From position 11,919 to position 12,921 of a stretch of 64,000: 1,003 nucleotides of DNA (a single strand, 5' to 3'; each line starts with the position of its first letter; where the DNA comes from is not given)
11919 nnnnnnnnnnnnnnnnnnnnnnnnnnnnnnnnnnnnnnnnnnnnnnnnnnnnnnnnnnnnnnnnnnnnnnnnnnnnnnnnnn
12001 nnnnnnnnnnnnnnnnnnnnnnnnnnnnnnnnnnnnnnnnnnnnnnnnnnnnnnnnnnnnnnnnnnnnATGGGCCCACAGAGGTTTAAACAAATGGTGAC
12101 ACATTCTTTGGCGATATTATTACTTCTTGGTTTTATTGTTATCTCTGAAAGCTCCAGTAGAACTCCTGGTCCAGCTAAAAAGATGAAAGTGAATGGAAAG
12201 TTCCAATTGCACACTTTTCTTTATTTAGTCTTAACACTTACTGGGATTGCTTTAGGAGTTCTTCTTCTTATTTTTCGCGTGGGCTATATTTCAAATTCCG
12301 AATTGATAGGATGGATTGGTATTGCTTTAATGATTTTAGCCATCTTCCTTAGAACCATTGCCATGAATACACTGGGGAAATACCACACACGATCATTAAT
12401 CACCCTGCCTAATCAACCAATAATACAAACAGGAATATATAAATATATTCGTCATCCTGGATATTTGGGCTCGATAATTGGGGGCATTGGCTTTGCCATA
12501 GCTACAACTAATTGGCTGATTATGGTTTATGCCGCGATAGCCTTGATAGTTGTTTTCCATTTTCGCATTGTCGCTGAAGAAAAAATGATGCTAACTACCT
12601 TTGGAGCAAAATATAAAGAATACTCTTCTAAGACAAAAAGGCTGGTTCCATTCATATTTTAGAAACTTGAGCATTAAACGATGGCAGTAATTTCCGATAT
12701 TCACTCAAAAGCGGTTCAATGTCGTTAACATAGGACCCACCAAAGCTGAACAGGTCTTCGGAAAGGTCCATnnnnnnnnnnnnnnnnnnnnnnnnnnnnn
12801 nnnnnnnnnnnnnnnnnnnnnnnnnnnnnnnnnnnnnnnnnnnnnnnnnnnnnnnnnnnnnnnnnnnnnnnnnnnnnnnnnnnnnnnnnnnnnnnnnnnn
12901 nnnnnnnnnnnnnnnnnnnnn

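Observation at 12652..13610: Repeat-flanked single-gene module with a duplicated small coding element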

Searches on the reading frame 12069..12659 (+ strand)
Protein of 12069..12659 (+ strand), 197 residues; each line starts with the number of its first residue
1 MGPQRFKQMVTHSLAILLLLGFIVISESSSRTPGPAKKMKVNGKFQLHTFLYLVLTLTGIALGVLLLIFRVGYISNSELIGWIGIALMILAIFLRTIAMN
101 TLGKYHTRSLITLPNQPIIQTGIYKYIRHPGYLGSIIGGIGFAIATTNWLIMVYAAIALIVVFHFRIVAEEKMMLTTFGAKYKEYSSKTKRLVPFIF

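Call 5: search_protein_families(library=pfam, proteins=[window:12069-12659:+], max_evalue=0.1)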
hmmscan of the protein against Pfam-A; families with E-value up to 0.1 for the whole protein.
window:12069-12659:+ (197 aa): 6 families
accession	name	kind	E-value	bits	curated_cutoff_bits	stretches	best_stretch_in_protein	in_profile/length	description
PF04140.19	ICMT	-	4.7e-19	69.1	24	1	85-174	2-93/95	Isoprenylcysteine carboxyl methyltransferase (ICMT) family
PF04191.18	PEMT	-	5.9e-15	56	25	1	82-180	4-104/105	Phospholipid methyltransferase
PF06966.17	DUF1295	-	8.6e-10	38.9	20.4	1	49-189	90-235/235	Protein of unknown function (DUF1295)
PF02544.21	Steroid_dh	-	1.4e-07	32.1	22.6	1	87-197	43-150/150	3-oxo-5-alpha-steroid 4-dehydrogenase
PF01222.22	ERG4_ERG24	-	0.00095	18.5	27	1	108-197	341-432/432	Ergosterol biosynthesis ERG4/ERG24 family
PF08041.16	PetM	-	0.035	14.1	25.1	0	50-67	8-25/30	PetM family of cytochrome b6f complex subunit 7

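Call 51: find_related_loci(query=window:12093-12659:+, collection=metagenome_contigs, flank=5000)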
Query window:12093-12659:+ (189 aa) in metagenome_contigs; peptide patterns used: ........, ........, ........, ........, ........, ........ (x = any residue, [..] = any of these).
205 stretches matched a pattern; 15 encode a relative of the query (tblastn E <= 1e-3); 15 distinct loci.
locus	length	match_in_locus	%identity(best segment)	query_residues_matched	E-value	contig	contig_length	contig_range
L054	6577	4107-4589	32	28-189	3e-22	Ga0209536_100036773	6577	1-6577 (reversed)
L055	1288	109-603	32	23-189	3e-22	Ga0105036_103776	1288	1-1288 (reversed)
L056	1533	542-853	38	86-189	1e-19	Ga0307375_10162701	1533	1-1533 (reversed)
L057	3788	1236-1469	41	110-188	2e-11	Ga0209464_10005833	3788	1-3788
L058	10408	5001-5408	28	61-188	2e-8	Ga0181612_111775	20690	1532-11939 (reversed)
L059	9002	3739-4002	36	105-186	1e-6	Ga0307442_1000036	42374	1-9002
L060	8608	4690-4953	35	105-186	2e-6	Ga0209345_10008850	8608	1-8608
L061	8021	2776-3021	31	111-186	3e-6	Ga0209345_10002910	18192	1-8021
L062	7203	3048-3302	35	108-186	9e-6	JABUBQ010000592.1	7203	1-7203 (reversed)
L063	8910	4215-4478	29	105-186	1e-5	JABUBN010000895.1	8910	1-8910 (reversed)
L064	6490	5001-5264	29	105-186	9e-6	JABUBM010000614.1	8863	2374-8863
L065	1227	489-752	33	105-186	1e-5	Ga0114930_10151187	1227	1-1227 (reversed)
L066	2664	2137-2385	33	110-186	2e-5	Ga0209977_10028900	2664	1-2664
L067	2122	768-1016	33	110-186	2e-5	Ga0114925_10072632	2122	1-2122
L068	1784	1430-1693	33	105-186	7e-5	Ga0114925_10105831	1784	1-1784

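Call 75: find_encoding_contigs(protein=window:12093-12659:+, flank=4000, max_places=10)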
Protein window:12093-12659:+ (189 aa): 2 contigs read that carry it; 1 place shown.
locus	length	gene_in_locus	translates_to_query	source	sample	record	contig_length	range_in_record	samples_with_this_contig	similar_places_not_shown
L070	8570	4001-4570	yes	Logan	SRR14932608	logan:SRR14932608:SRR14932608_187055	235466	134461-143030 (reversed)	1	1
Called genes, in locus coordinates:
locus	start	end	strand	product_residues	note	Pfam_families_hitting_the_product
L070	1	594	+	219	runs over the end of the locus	-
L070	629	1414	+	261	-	-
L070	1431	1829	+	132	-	-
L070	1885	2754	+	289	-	PF05697:Trigger_N, PF05698:Trigger_C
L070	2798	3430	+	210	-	PF18904:DUF5660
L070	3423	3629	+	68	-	-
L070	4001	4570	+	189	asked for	PF06966:DUF1295, PF02544:Steroid_dh (weak), PF04191:PEMT, PF04140:ICMT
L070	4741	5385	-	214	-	-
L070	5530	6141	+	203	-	PF00702:Hydrolase, PF13419:HAD_2 (weak)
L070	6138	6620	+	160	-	PF01230:HIT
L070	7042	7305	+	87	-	-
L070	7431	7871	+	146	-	-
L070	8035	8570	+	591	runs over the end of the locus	PF07973:tRNA_SAD, PF00587:tRNA-synt_2b, PF03129:HGTP_anticodon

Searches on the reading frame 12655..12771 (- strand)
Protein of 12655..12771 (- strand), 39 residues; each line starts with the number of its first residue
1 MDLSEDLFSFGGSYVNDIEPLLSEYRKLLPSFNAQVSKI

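Call 5: search_protein_families(library=pfam, proteins=[window:12655-12771:-], max_evalue=0.1)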
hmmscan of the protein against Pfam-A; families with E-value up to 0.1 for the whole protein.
window:12655-12771:- (39 aa): 0 families

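Call 8: search_protein_families(library=phrogs, proteins=[window:12655-12771:-], max_evalue=1)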
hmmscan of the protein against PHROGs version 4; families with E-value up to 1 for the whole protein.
window:12655-12771:- (39 aa): 0 families

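Call 9: search_protein_families(library=padloc, proteins=[window:12655-12771:-], max_evalue=1)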
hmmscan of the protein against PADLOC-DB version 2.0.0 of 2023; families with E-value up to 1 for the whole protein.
window:12655-12771:- (39 aa): 0 families

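Call 10: search_protein_families(library=ncbifam, proteins=[window:12655-12771:-], max_evalue=1)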
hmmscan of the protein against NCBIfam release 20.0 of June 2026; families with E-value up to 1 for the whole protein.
window:12655-12771:- (39 aa): 0 families
